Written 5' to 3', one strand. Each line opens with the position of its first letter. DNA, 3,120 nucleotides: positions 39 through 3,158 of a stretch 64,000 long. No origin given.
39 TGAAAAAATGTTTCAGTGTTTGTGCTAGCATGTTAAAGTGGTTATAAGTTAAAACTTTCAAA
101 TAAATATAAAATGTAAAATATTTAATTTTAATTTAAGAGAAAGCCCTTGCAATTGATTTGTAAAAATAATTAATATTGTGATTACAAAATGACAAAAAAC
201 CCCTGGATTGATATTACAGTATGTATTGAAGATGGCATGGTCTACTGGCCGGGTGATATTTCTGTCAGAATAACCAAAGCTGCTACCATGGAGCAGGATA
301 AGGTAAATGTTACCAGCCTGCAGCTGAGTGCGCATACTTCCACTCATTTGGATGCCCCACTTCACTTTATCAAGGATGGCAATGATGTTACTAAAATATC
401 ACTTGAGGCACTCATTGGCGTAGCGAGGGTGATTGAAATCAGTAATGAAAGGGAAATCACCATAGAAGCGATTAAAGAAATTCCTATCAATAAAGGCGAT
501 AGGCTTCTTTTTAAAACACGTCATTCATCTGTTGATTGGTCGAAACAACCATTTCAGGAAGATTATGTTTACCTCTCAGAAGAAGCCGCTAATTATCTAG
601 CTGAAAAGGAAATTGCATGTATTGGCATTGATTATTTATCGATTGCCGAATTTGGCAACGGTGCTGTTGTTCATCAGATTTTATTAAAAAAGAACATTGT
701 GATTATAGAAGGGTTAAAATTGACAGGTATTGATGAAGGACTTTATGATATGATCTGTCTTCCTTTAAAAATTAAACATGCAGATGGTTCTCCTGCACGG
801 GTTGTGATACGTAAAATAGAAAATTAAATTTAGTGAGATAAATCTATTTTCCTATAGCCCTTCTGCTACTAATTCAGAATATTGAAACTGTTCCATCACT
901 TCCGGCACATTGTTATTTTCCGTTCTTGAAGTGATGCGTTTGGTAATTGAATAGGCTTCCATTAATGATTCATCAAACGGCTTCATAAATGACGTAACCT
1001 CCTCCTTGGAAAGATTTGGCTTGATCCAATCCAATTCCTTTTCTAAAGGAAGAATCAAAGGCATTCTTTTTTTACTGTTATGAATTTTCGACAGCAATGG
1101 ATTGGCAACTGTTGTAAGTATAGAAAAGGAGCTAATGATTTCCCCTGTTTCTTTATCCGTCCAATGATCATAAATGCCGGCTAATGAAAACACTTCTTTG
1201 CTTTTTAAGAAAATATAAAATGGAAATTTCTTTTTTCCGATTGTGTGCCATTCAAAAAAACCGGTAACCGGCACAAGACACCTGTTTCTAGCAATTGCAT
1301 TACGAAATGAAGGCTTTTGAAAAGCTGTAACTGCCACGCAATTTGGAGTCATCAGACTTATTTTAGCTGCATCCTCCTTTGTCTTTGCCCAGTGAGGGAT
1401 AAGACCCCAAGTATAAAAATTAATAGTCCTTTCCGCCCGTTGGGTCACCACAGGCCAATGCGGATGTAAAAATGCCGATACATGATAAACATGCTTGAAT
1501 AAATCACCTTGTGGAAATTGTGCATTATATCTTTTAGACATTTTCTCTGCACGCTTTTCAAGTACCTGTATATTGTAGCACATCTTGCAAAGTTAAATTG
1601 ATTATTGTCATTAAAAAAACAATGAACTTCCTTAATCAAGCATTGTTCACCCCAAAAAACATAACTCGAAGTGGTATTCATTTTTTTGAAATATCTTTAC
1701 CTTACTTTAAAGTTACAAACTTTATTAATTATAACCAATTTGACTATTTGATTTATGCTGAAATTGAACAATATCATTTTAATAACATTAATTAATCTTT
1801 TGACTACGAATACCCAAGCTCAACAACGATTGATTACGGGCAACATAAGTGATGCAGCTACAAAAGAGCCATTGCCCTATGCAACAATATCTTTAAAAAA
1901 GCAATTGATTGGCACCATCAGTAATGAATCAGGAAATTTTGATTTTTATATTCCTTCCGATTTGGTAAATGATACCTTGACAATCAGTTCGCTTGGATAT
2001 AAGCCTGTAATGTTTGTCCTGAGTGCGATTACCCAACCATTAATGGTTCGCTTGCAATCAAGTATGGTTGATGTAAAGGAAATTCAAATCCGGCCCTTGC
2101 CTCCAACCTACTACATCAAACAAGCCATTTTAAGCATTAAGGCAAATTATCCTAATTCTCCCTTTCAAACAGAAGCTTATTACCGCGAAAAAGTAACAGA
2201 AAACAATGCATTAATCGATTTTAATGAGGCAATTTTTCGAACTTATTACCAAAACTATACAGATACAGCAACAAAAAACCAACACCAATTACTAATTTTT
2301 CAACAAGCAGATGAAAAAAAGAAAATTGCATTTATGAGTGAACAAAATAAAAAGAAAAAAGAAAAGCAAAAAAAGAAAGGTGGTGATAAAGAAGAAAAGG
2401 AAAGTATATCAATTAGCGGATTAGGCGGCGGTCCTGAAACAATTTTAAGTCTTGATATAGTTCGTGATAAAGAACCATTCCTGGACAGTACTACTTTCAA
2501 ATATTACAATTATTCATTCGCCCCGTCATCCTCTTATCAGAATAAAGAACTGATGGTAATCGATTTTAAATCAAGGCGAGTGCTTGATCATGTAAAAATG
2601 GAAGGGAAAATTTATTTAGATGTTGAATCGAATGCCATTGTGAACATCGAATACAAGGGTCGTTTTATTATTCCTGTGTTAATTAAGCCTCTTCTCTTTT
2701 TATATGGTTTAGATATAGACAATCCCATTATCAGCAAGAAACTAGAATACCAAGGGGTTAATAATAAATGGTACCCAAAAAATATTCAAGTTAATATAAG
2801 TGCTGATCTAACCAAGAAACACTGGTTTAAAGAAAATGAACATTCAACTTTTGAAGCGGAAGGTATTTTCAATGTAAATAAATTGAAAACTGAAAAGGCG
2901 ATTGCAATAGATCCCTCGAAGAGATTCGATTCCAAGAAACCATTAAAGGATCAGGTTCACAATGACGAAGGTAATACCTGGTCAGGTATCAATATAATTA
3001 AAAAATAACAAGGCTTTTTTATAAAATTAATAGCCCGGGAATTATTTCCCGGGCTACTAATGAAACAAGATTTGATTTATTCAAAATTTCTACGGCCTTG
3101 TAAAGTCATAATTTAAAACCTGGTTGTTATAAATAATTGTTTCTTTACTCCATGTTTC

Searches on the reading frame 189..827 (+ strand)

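Call 19: search_protein_families(library=pfam, proteins=[window:189-827:+], max_evalue=0.001)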
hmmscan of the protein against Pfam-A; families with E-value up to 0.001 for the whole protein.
window:189-827:+ (212 aa): 1 family
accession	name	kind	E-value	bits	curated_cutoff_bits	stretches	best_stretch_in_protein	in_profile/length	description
PF04199.19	Cyclase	-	1.7e-26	93.5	23.1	1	7-152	1-140/142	Putative cyclase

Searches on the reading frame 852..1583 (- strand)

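Call 19: search_protein_families(library=pfam, proteins=[window:852-1583:-], max_evalue=0.001)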
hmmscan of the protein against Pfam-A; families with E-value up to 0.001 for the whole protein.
window:852-1583:- (243 aa): 1 family
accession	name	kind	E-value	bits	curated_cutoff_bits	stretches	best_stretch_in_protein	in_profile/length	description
PF02586.19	SRAP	-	4.7e-48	164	27.1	1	1-218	1-212/214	SOS response associated peptidase (SRAP)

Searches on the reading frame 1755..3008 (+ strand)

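Call 19: search_protein_families(library=pfam, proteins=[window:1755-3008:+], max_evalue=0.001)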
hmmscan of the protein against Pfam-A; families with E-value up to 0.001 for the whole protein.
window:1755-3008:+ (417 aa): 2 families
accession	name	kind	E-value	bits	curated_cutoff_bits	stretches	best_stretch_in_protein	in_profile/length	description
PF13715.12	CarbopepD_reg_2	-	1.2e-13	51.3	32.2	1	27-109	1-85/88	CarboxypepD_reg-like domain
PF13620.12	CarboxypepD_reg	-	2e-07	31.7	32.3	1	27-86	2-63/82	Carboxypeptidase regulatory-like domain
